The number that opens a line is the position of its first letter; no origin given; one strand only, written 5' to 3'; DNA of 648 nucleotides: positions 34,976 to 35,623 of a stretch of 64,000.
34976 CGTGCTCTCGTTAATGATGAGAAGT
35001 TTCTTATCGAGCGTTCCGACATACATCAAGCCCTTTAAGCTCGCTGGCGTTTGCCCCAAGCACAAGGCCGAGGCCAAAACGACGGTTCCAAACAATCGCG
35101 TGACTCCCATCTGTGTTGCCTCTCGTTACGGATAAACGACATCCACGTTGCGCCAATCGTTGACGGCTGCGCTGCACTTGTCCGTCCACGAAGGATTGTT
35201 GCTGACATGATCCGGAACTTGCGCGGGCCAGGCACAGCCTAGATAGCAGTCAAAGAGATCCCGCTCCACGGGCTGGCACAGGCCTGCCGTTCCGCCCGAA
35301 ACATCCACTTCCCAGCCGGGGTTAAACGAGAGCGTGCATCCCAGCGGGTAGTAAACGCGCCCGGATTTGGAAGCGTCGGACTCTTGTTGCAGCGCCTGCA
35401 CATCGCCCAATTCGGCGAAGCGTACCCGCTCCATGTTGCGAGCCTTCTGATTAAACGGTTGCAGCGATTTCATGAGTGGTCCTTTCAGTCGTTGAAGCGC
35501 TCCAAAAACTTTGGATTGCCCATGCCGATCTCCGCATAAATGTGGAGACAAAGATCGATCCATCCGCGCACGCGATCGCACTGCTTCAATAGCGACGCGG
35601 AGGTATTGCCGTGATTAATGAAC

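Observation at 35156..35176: The same extra Cys-X5-Asp motif is conserved in the second gamma paralog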

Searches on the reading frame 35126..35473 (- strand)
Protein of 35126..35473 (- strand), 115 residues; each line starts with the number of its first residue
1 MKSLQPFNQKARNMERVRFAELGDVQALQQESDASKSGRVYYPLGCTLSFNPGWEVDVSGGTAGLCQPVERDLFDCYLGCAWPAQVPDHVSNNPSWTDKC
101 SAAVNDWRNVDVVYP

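Call 5: search_solved_structures(query=window:35129-35473:-, max_evalue=1, show_alignments=3)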
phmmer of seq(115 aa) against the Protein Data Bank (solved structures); distinct sequences matched with E-value up to 1: 2.
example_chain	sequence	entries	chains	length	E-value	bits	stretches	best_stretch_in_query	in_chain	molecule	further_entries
1jmx_G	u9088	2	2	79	5.2e-21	78.1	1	44-115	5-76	Amine Dehydrogenase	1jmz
1jju_C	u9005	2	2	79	6.8e-20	74.5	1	44-115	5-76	QUINOHEMOPROTEIN AMINE DEHYDROGENASE | quinohemoprotein amine dehydrogenase 9 kDa subunit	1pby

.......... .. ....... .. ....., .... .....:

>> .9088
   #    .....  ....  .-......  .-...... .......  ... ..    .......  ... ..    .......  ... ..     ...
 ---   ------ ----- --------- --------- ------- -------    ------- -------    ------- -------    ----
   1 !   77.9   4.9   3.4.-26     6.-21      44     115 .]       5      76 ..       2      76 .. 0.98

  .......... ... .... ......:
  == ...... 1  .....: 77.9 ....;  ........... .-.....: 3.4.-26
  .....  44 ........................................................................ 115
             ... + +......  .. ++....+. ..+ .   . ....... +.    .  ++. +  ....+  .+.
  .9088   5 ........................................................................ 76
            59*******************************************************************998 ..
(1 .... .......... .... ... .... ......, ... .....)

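Call 6: search_protein_families(library=pfam, proteins=[window:35129-35473:-])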
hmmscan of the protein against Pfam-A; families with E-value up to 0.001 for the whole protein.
seq(115 aa): 1 family
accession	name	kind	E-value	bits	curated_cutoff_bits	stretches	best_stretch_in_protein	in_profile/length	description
PF08992.16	QH-AmDH_gamma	-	5.5e-32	110.1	25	1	44-115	3-74/75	Quinohemoprotein amine dehydrogenase, gamma subunit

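Call 8: find_homologous_proteins(query=window:35129-35473:-, max_evalue=0.001)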
Query seq(115 aa) (115 aa): 1483 proteins with E <= 0.001 among 1485 candidates; the best 120 are listed.
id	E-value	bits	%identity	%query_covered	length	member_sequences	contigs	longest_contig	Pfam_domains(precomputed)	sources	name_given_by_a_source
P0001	3.2e-66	239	87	100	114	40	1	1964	PF08992.17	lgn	-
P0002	3.1e-64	232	86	100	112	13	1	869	PF08992.17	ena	-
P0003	4.2e-64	232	86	100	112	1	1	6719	PF08992.17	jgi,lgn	jgi:hypothetical protein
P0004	7.5e-64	231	87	100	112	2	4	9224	PF08992.17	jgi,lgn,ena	jgi:hypothetical protein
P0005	8.6e-64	231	87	100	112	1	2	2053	PF08992.17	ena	-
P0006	5.1e-63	228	85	100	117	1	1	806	PF08992.17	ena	-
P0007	1.2e-62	227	87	100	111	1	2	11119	PF08992.17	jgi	jgi:Quinohemoprotein amine dehydrogenase, gamma subunit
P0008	4.5e-62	225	86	100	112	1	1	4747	PF08992.17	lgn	-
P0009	4.5e-62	225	83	100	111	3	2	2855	PF08992.17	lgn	-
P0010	1.7e-61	223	79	100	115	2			PF08992.17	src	-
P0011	2.5e-60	220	82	100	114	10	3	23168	PF08992.17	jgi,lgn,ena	-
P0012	3.2e-60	219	82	100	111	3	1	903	PF08992.17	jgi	jgi:hypothetical protein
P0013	8.1e-60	218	80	100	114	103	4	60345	PF08992.17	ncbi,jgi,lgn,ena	-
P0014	9.4e-60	218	78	100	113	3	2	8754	PF08992.17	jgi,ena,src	jgi:hypothetical protein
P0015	7.0e-59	215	77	100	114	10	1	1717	PF08992.17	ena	-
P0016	1.3e-58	214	79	100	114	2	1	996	PF08992.17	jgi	jgi:hypothetical protein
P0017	1.3e-58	214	79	100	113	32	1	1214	PF08992.17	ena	-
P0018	1.4e-58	214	78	100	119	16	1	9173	PF08992.17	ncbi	ncbi:MAG: quinohemoprotein amine dehydrogenase subunit gamma [Bryobacteraceae bacterium]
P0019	2.1e-58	214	78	100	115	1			PF08992.17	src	-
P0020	6.3e-58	212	78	100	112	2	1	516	PF08992.17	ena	-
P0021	8.0e-58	212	76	100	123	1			PF08992.17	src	-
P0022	2.2e-57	210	79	100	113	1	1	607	PF08992.17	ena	-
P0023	3.3e-57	210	78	100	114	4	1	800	PF08992.17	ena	-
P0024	4.9e-57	209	78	100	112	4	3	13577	PF08992.17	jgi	jgi:hypothetical protein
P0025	5.7e-57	209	76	100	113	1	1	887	PF08992.17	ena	-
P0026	6.4e-57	209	77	100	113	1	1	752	PF08992.17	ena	-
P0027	6.8e-57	209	76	98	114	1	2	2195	PF08992.17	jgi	jgi:hypothetical protein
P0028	9.4e-57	208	77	100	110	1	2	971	PF08992.17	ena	-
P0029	1.1e-56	208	73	100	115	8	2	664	PF08992.17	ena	-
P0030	1.8e-56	207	76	100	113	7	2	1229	PF08992.17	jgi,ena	jgi:hypothetical protein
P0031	2.5e-56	207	74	100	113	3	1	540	PF08992.17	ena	-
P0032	7.3e-56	205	76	100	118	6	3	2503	PF08992.17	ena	-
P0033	1.9e-55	204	74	99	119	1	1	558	PF08992.17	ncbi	-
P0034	1.2e-54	201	78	100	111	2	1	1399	PF08992.17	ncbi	-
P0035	1.2e-54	201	71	100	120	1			PF08992.17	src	-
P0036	3.0e-54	200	74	100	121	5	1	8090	PF08992.17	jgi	jgi:hypothetical protein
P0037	3.6e-54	200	70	100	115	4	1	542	PF08992.17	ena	-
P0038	3.9e-54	200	74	100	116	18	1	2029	PF08992.17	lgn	-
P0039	5.0e-54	199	73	100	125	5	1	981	PF08992.17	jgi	-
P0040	5.9e-54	199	72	100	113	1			PF08992.17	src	-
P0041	1.4e-53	198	70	100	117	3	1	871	PF08992.17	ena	-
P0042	2.5e-53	197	72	100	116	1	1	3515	PF08992.17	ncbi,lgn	-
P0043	3.7e-53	197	72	100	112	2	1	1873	PF08992.17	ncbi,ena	-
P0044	3.8e-53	197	71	100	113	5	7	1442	PF08992.17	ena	-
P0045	4.5e-53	196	72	100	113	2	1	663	PF08992.17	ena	-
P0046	4.8e-53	196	73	100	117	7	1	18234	PF08992.17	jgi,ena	-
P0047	5.1e-53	196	71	100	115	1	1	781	PF08992.17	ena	-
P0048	2.2e-52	194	71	100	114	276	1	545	PF08992.17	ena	-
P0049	2.3e-52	194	71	100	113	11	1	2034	PF08992.17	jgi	jgi:Quinohemoprotein amine dehydrogenase, gamma subunit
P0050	3.8e-52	193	70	100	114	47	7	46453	PF08992.17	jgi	jgi:hypothetical protein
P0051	6.4e-52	193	70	100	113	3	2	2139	PF08992.17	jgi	jgi:Quinohemoprotein amine dehydrogenase, gamma subunit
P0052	7.9e-52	192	70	100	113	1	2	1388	PF08992.17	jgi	jgi:hypothetical protein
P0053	8.5e-52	192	70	100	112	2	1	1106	PF08992.17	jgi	jgi:hypothetical protein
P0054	9.0e-52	192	70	100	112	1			PF08992.17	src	-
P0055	1.2e-51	192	64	100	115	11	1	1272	PF08992.17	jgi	-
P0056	1.7e-51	191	70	100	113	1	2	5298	PF08992.17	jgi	jgi:hypothetical protein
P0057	2.0e-51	191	68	100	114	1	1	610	PF08992.17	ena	-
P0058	5.0e-51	190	67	100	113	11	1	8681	PF08992.17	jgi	jgi:hypothetical protein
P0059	5.6e-51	190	65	100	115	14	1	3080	PF08992.17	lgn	-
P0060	3.1e-50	187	68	100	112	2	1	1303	PF08992.17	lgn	-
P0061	3.3e-50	187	65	100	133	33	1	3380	PF08992.17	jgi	jgi:hypothetical protein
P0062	4.1e-50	187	70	100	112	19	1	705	PF08992.17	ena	-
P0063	4.2e-50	187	66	100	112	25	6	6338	PF08992.17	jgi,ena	-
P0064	4.4e-50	187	68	100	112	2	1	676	PF08992.17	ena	-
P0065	4.8e-50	187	64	100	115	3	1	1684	PF08992.17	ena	-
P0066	8.7e-50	186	65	100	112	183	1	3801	PF08992.17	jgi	jgi:hypothetical protein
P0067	1.2e-49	185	63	100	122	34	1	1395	PF08992.17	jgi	jgi:hypothetical protein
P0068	1.7e-49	185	63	100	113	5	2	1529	PF08992.17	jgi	jgi:hypothetical protein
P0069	2.5e-49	184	67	100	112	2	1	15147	PF08992.17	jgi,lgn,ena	-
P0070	2.9e-49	184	68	100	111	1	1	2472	PF08992.17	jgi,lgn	-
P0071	4.0e-49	184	64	100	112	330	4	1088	PF08992.17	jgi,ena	jgi:Quinohemoprotein amine dehydrogenase, gamma subunit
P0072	7.2e-49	183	64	100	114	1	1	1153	PF08992.17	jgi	jgi:hypothetical protein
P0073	8.0e-49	183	66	100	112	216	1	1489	PF08992.17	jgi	-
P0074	8.4e-49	182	67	100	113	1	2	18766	PF08992.17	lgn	-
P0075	5.0e-48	180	63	100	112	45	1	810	PF08992.17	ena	-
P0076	6.1e-48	180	63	100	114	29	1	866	PF08992.17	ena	-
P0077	9.8e-48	179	63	100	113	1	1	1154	PF08992.17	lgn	-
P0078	1.2e-47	179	65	100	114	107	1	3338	PF08992.17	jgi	jgi:hypothetical protein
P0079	1.3e-47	179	82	76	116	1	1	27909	PF08992.17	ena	-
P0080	2.6e-47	178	66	100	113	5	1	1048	PF08992.17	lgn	-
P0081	5.7e-47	177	63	100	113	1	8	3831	PF08992.17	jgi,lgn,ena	jgi:hypothetical protein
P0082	6.3e-47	176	63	100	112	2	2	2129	PF08992.17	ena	-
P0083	7.0e-47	176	65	100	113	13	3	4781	PF08992.17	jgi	jgi:hypothetical protein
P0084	7.5e-47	176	62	100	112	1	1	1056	PF08992.17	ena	-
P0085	2.2e-46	175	64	100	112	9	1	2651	PF08992.17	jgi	jgi:hypothetical protein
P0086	2.2e-46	175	63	100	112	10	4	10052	PF08992.17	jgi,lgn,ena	jgi:hypothetical protein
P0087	3.2e-46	174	63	100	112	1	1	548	PF08992.17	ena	-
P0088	3.4e-46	174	64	100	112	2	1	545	PF08992.17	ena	-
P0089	8.0e-46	173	62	100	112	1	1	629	PF08992.17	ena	-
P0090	1.3e-45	172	63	100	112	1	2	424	PF08992.17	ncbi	-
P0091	1.7e-45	172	63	100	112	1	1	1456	PF08992.17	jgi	jgi:hypothetical protein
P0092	1.8e-45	172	62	100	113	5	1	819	PF08992.17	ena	-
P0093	3.1e-45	171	63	100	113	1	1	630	PF08992.17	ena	-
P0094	6.7e-45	170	62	100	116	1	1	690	PF08992.17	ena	-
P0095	7.0e-45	170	63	100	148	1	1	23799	PF08992.17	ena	-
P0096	8.9e-45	169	63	100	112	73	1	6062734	PF08992.17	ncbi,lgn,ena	-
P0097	1.3e-44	169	60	97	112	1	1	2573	PF08992.17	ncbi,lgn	-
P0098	1.9e-44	168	66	100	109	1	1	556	PF08992.17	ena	-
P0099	2.1e-44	168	61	100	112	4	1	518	PF08992.17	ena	-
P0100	3.3e-44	168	62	100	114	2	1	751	PF08992.17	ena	-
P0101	6.0e-44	167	63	100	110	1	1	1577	PF08992.17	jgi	jgi:hypothetical protein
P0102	5.0e-43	164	60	100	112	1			PF08992.17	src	-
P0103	1.7e-42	162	61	100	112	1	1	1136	PF08992.17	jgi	jgi:hypothetical protein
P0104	5.9e-42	160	59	100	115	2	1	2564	PF08992.17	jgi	jgi:Quinohemoprotein amine dehydrogenase, gamma subunit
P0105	1.1e-41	159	58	100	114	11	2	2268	PF08992.17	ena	-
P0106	1.7e-41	159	58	100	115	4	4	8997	PF08992.17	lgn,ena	-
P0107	2.6e-41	158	61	100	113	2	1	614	PF08992.17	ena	-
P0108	2.9e-41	158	58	100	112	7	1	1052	PF08992.17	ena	-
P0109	3.6e-41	158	60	100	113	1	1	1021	PF08992.17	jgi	jgi:hypothetical protein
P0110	4.3e-41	158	59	100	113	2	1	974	PF08992.17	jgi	-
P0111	4.7e-41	157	59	100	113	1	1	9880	PF08992.17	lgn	-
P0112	5.6e-41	157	59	100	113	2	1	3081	PF08992.17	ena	-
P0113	5.7e-41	157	58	100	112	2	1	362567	PF08992.17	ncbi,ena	-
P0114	6.0e-41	157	59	100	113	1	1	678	PF08992.17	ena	-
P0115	6.3e-41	157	58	100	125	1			PF08992.17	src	-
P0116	6.4e-41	157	58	100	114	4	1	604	PF08992.17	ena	-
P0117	7.2e-41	157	63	100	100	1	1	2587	PF08992.17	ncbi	-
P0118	7.6e-41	157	60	100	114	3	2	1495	PF08992.17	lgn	-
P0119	7.9e-41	157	58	100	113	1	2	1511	PF08992.17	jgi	jgi:hypothetical protein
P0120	8.3e-41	157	57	100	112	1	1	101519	PF08992.17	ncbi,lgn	-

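Call 16: search_protein_representatives(protein=window:35129-35473:-)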
Query: 115 residues. Proteins with E-value up to 0.001 (for the whole library): 128; up to 1e-10: 69; up to 1e-30: 8. The best 128 are listed.
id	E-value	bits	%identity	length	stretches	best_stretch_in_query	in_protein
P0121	7.6e-37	142.2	58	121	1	1-115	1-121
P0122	8.3e-36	138.9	78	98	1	47-115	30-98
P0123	7.1e-34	132.6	54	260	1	1-115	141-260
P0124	2.1e-32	127.9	60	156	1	35-115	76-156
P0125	6.2e-32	126.4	63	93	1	34-115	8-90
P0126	3.2e-31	124.1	62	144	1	37-115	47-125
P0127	7.3e-31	122.9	63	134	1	36-115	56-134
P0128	9.8e-31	122.5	67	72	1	44-115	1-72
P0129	6.0e-29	116.7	62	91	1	44-115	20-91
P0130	1.5e-28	115.5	68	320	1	45-115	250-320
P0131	7.0e-28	113.3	68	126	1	1-79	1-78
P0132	1.9e-27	111.9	67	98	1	45-110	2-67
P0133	7.6e-27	109.9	91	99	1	63-115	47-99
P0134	1.2e-26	109.2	60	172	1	44-115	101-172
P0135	9.8e-26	106.3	61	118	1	45-115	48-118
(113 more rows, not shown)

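Call 33: predict_structure(alignment_id=A1)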
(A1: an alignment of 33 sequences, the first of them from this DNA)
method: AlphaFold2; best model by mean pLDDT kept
length: 115 residues; sequences in the alignment: 33
mean_pLDDT: 50.3   pTM: 0.23
mean pLDDT of the five models: 50.3, 49.9, 49.1, 48.5, 44.7
residues with pLDDT >= 90: 0; 70-90: 16; 50-70: 34; < 50: 65
segments of 3 or more residues with pLDDT < 50: 24-32, 40-91, 113-115
pLDDT, mean of each block of 10 residues (from residue 1): 75 73 51 51 38 37 41 39 40 56 55 46
secondary structure, 60 per line:
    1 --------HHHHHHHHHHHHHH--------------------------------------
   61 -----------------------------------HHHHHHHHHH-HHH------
elements in order: H9-22 H96-105

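Call 52: find_homologous_proteins(query=A4, max_evalue=0.001)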
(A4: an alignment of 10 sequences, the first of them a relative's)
Query A4 (10 sequences) (112 aa, profile of the alignment): 278 proteins with E <= 0.001 among 621 candidates; the best 120 are listed.
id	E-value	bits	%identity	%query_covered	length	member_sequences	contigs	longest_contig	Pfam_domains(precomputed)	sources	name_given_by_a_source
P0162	1.3e-33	133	41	75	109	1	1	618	PF08992.17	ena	-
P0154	1.0e-32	130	100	100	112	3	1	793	PF08992.17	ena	-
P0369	4.5e-32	128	53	71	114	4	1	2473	PF08992.17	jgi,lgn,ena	-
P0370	5.1e-32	128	46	100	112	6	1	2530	PF08992.17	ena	-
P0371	5.7e-32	128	39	96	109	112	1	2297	PF08992.17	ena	-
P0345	8.9e-32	127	43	96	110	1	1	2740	PF08992.17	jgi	jgi:hypothetical protein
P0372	1.1e-31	127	46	96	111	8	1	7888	PF08992.17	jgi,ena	-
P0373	1.3e-31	126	40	96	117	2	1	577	PF08992.17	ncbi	-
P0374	1.8e-31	126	45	85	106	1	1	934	PF08992.17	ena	-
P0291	2.0e-31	126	40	96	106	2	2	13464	PF08992.17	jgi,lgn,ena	-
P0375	2.7e-31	125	45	96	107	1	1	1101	PF08992.17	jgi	jgi:hypothetical protein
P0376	3.0e-31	125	40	96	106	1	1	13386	PF08992.17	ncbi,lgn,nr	ncbi:MAG TPA: quinohemoprotein amine dehydrogenase subunit gamma [Candidatus Competibacteraceae bact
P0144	3.2e-31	125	54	87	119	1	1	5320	PF08992.17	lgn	-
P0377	4.5e-31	125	43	96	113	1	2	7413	PF08992.17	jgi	jgi:hypothetical protein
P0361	4.7e-31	125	43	85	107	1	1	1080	PF08992.17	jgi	jgi:hypothetical protein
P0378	5.7e-31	124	44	96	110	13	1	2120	PF08992.17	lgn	-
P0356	6.3e-31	124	42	85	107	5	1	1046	PF08992.17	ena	-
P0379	6.4e-31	124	48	69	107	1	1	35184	PF08992.17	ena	-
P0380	6.6e-31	124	44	96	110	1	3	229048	PF08992.17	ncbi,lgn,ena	-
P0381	7.1e-31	124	53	96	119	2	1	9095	PF08992.17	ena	-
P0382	7.9e-31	124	48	63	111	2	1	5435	PF08992.17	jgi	jgi:hypothetical protein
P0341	9.6e-31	124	46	71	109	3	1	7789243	PF08992.17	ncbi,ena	-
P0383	1.3e-30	123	44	96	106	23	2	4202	PF08992.17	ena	-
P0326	1.4e-30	123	40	94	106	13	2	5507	PF08992.17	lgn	-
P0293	1.5e-30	123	40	94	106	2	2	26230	PF08992.17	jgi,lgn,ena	jgi:hypothetical protein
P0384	1.5e-30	123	41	96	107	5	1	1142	PF08992.17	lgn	-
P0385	1.5e-30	123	52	96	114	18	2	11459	PF08992.17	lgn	-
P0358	1.5e-30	123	43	82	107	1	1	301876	PF08992.17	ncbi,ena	-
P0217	1.5e-30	123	40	71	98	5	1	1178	PF08992.17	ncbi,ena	-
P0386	1.8e-30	123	41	96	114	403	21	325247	PF08992.17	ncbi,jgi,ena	jgi:hypothetical protein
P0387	2.3e-30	122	41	85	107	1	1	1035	PF08992.17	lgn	-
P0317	2.5e-30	122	40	96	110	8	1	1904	PF08992.17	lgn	-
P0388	2.8e-30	122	41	71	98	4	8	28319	PF08992.17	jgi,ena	jgi:hypothetical protein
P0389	2.8e-30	122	43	96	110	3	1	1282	PF08992.17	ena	-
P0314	3.0e-30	122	40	98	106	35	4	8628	PF08992.17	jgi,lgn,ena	-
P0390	3.1e-30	122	69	63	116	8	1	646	PF08992.17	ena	-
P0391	3.1e-30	122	44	96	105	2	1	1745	PF08992.17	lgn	-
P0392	3.3e-30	122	39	96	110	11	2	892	PF08992.17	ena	-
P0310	3.6e-30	122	42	94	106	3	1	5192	PF08992.17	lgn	-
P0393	4.0e-30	122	39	94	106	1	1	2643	PF08992.17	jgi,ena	jgi:hypothetical protein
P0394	4.2e-30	122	43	96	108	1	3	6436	PF08992.17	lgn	-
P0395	4.5e-30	122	37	96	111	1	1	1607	PF08992.17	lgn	-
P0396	4.6e-30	121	38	96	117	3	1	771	PF08992.17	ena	-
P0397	5.5e-30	121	43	96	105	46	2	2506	PF08992.17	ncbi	ncbi:Quinohemoprotein amine dehydrogenase subunit gamma [compost metagenome]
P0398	5.6e-30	121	36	96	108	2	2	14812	PF08992.17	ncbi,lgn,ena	-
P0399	5.6e-30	121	44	62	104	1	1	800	PF08992.17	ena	-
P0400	5.8e-30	121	35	96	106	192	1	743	PF08992.17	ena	-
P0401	6.2e-30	121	41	96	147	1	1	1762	PF08992.17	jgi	jgi:hypothetical protein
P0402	6.3e-30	121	41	96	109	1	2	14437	PF08992.17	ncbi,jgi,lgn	-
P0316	6.6e-30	121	40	94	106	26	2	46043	PF08992.17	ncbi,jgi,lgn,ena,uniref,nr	ncbi:quinohemoprotein amine dehydrogenase subunit gamma [Hydrogenophaga flava]|uniref:quinohemoprote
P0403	7.2e-30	121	43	85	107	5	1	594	PF08992.17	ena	-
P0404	7.6e-30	121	40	71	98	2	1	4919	PF08992.17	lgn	-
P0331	8.3e-30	121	43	100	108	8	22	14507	PF08992.17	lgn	-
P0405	1.1e-29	120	41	96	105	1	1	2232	PF08992.17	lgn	-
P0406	1.1e-29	120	47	69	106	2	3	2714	PF08992.17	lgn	-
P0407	1.2e-29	120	45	69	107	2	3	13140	PF08992.17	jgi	-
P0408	1.3e-29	120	52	97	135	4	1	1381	PF08992.17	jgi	jgi:hypothetical protein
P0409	1.5e-29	120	44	71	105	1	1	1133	PF08992.17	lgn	-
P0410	1.6e-29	120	42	96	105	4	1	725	PF08992.17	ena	-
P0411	1.6e-29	120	42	91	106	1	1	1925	PF08992.17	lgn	-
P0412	1.8e-29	120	45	71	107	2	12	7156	PF08992.17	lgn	-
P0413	1.8e-29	120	40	71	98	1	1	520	PF08992.17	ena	-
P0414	1.9e-29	120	42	96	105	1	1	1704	PF08992.17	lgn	-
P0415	1.9e-29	119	53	97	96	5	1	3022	PF08992.17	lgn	-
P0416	2.0e-29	119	41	96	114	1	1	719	PF08992.17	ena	-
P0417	2.2e-29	119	51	62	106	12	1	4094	PF08992.17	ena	-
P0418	2.4e-29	119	40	96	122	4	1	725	PF08992.17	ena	-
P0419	2.7e-29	119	47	69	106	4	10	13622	PF08992.17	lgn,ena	-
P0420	3.0e-29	119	43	77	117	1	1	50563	PF08992.17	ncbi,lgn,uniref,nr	ncbi:quinohemoprotein amine dehydrogenase subunit gamma [Billgrantia saliphila]|uniref:quinohemoprot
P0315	3.1e-29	119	45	74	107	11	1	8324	PF08992.17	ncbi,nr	ncbi:MAG: quinohemoprotein amine dehydrogenase subunit gamma [Rhodobacteraceae bacterium]|nr:quinohe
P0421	3.2e-29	119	49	72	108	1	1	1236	PF08992.17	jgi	jgi:hypothetical protein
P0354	3.3e-29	119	45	69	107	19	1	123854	PF08992.17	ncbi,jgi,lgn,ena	-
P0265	3.6e-29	119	37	96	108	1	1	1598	PF08992.17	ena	-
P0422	3.6e-29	119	40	96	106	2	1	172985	PF08992.17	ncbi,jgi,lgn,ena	-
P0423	3.8e-29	119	40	96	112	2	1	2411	PF08992.17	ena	-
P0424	3.9e-29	118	37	96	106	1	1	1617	PF08992.17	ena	-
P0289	4.0e-29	118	37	96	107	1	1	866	PF08992.17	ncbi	ncbi:Quinohemoprotein amine dehydrogenase, gamma subunit [compost metagenome]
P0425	4.1e-29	118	49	65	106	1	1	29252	PF08992.17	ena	-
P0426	4.2e-29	118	39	96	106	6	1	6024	PF08992.17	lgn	-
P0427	4.2e-29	118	41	96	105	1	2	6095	PF08992.17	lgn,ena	-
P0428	4.3e-29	118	43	85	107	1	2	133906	PF08992.17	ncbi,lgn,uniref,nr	ncbi:Quinohemoprotein amine dehydrogenase subunit gamma [Pseudovibrio axinellae]|uniref:Quinohemopro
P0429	4.3e-29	118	40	96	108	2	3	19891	PF08992.17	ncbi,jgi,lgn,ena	-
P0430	5.1e-29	118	42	96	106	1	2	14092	PF08992.17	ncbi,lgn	ncbi:MAG: quinohemoprotein amine dehydrogenase subunit gamma [Sphingomonadales bacterium]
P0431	5.5e-29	118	48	72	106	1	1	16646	PF08992.17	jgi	-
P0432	6.8e-29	118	38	96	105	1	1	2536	PF08992.17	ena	-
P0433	6.8e-29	118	38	96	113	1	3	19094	PF08992.17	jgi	jgi:hypothetical protein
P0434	6.8e-29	118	54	62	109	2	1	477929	PF08992.17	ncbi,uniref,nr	ncbi:quinohemoprotein amine dehydrogenase subunit gamma [Tropicimonas sp. IMCC34043]|uniref:quinohem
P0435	7.2e-29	118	45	77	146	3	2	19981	PF08992.17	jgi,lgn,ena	-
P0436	8.1e-29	117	58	62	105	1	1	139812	PF08992.17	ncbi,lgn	ncbi:MAG: quinohemoprotein amine dehydrogenase subunit gamma [Neptuniibacter sp.]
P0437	8.5e-29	117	42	82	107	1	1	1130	PF08992.17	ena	-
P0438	8.7e-29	117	37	96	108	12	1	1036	PF08992.17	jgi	jgi:hypothetical protein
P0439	1.0e-28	117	40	96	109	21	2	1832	PF08992.17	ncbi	-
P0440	1.0e-28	117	42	82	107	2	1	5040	PF08992.17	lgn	-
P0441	1.1e-28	117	40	96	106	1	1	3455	PF08992.17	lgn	-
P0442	1.2e-28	117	40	96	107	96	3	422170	PF08992.17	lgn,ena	-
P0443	1.2e-28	117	36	81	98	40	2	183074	PF08992.17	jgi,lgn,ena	-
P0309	1.3e-28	117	38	96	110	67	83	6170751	PF08992.17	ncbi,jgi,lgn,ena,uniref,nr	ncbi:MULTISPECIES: quinohemoprotein amine dehydrogenase subunit gamma [Stappiaceae]|jgi:hypothetical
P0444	1.3e-28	117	48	65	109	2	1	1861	PF08992.17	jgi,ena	-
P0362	1.3e-28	117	42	96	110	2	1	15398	PF08992.17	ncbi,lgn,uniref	ncbi:quinohemoprotein amine dehydrogenase subunit gamma [Amorphus sp. 3PC139-8]|uniref:quinohemoprot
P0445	1.4e-28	117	37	96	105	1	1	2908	PF08992.17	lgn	-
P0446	1.5e-28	117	51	96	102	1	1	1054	PF08992.17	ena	-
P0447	1.6e-28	117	44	96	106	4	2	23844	PF08992.17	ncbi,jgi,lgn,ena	-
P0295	1.7e-28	116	39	100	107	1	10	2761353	PF08992.17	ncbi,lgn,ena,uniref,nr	ncbi:quinohemoprotein amine dehydrogenase subunit gamma [Brachymonas denitrificans]|uniref:quinohemo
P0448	1.7e-28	116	44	96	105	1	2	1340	PF08992.17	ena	-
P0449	1.7e-28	116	37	96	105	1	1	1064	PF08992.17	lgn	-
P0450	1.7e-28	116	42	96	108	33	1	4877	PF08992.17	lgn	-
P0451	1.8e-28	116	44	71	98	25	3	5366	PF08992.17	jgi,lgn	jgi:hypothetical protein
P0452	1.8e-28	116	40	96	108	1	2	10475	PF08992.17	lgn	-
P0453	1.9e-28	116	41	71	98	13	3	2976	PF08992.17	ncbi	-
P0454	1.9e-28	116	44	96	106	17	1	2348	PF08992.17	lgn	-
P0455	2.1e-28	116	50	59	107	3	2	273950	PF08992.17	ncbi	-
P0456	2.2e-28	116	52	62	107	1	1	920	PF08992.17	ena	-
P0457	2.3e-28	116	42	96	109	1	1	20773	PF08992.17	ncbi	-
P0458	2.7e-28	116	38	96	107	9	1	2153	PF08992.17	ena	-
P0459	2.7e-28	116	36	96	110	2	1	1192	PF08992.17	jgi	jgi:hypothetical protein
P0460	2.9e-28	116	41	99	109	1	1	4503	PF08992.17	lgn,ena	-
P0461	2.9e-28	116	38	96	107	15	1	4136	PF08992.17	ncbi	-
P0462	3.0e-28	116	50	96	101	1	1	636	PF08992.17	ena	-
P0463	3.1e-28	116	40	96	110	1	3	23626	PF08992.17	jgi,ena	jgi:hypothetical protein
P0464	3.5e-28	115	41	96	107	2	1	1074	PF08992.17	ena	-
